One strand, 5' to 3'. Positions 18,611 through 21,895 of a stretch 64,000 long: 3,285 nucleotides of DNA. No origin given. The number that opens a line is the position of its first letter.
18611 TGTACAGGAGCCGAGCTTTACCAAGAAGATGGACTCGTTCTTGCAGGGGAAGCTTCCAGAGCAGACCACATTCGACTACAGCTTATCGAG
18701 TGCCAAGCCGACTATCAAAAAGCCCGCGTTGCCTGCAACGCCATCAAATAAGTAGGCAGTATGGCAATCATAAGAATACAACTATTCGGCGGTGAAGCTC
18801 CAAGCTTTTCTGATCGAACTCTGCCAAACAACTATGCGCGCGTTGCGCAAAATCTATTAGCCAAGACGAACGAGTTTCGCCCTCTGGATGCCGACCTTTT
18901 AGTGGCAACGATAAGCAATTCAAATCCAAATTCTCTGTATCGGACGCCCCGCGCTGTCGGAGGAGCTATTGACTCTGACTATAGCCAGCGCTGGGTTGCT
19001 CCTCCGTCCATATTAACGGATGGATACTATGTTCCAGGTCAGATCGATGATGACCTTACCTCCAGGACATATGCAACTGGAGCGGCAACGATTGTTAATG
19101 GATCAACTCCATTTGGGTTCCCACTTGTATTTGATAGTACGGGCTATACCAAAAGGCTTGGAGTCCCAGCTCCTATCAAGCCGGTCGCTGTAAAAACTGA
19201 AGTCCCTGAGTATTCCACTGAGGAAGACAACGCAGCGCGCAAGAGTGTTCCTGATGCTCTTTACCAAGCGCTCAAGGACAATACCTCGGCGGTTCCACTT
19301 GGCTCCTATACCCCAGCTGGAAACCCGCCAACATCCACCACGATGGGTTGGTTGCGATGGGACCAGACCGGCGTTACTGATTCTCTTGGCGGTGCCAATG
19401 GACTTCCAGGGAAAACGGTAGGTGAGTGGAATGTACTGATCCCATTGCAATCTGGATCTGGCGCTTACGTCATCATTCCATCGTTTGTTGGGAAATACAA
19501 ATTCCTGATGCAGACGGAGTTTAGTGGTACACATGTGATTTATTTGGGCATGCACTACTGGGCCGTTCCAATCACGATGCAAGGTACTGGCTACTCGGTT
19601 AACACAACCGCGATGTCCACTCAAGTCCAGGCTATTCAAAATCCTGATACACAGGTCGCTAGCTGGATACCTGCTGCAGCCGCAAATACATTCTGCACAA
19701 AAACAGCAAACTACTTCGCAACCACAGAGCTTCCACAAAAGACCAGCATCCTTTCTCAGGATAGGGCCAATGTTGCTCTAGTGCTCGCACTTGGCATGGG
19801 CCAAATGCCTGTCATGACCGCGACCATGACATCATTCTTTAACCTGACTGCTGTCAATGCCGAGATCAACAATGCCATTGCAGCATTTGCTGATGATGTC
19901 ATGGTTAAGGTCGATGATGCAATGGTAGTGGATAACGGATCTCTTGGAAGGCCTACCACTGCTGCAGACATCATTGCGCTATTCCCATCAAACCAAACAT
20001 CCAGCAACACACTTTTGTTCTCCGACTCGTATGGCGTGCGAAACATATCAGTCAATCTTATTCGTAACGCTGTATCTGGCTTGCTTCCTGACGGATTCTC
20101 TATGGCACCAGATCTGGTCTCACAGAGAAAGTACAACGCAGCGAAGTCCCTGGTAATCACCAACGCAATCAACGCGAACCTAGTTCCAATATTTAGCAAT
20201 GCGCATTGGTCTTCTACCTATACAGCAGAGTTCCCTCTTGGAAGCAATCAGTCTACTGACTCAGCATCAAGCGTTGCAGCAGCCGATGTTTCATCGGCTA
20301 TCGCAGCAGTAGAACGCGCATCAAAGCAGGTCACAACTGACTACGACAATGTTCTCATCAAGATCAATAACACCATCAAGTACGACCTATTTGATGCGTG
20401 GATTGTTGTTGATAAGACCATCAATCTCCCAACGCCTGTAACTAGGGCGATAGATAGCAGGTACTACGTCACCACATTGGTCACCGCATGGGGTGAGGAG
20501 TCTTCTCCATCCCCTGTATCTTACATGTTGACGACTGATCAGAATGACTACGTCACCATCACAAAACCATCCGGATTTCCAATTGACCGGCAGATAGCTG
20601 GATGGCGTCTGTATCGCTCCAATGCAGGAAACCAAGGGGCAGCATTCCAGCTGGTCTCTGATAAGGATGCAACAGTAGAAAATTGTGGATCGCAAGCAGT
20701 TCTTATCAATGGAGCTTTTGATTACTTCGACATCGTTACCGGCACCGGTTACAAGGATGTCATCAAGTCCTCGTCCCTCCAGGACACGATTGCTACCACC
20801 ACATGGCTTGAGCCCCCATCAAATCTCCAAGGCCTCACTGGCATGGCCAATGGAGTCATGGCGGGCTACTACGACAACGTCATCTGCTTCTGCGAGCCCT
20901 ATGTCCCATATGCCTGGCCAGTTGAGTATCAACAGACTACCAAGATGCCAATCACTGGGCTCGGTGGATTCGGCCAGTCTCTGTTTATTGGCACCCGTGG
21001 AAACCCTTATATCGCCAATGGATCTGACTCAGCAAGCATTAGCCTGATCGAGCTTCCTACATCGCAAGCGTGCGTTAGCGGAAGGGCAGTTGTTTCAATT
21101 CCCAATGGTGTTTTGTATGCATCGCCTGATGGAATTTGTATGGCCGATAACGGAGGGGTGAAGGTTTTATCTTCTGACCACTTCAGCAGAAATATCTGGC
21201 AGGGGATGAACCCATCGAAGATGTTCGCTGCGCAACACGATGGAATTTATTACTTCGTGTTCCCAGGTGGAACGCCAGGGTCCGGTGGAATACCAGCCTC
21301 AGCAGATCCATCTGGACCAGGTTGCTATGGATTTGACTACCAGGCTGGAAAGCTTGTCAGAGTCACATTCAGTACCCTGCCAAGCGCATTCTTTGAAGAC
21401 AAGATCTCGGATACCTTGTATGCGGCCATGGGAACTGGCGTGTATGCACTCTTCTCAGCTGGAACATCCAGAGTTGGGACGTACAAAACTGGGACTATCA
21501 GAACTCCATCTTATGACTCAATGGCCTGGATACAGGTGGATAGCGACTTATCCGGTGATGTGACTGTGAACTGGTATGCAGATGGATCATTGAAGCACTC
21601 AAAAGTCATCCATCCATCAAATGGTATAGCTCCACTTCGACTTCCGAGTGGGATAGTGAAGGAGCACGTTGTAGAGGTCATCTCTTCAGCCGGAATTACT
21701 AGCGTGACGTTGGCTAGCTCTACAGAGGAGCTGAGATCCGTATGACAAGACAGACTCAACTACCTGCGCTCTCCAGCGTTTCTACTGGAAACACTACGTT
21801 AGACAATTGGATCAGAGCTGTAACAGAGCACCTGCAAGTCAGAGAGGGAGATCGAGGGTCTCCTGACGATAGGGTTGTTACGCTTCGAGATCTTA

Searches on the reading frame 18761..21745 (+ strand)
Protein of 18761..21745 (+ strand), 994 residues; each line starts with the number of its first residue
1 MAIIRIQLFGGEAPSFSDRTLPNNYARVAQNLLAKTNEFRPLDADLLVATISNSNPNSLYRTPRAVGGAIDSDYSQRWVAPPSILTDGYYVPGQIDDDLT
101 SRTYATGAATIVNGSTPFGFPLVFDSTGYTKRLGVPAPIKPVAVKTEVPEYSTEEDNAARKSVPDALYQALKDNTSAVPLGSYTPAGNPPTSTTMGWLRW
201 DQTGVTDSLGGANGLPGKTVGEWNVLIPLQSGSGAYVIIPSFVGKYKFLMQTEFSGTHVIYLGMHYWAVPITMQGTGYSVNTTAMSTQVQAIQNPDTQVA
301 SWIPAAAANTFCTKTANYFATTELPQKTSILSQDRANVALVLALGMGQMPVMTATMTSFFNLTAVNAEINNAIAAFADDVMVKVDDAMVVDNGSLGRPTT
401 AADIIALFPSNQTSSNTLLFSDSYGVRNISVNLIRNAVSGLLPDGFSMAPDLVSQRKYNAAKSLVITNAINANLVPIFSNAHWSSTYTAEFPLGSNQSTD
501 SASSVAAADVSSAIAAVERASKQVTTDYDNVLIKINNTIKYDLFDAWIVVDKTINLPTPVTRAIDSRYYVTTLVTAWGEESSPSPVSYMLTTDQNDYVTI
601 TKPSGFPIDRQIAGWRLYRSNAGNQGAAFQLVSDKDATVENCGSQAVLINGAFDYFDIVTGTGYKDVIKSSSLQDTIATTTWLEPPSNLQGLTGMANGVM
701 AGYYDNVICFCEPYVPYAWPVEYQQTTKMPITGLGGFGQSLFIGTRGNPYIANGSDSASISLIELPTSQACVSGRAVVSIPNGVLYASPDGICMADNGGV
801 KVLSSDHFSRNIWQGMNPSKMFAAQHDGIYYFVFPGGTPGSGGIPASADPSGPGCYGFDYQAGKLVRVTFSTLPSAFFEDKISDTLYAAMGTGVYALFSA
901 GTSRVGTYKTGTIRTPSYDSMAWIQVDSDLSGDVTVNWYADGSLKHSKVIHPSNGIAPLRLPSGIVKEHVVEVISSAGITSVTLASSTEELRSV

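Call 24: search_protein_families(library=phrogs, proteins=[window:18761-21745:+], max_evalue=0.00001)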
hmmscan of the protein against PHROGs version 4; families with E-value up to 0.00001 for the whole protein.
window:18761-21745:+ (994 aa): 2 families
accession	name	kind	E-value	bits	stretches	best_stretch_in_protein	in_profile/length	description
phrog_511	-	head and packaging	3.6e-109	367.4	1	1-994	319-861/862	internal virion protein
phrog_17680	-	unknown function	1e-15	59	1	663-727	224-288/356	-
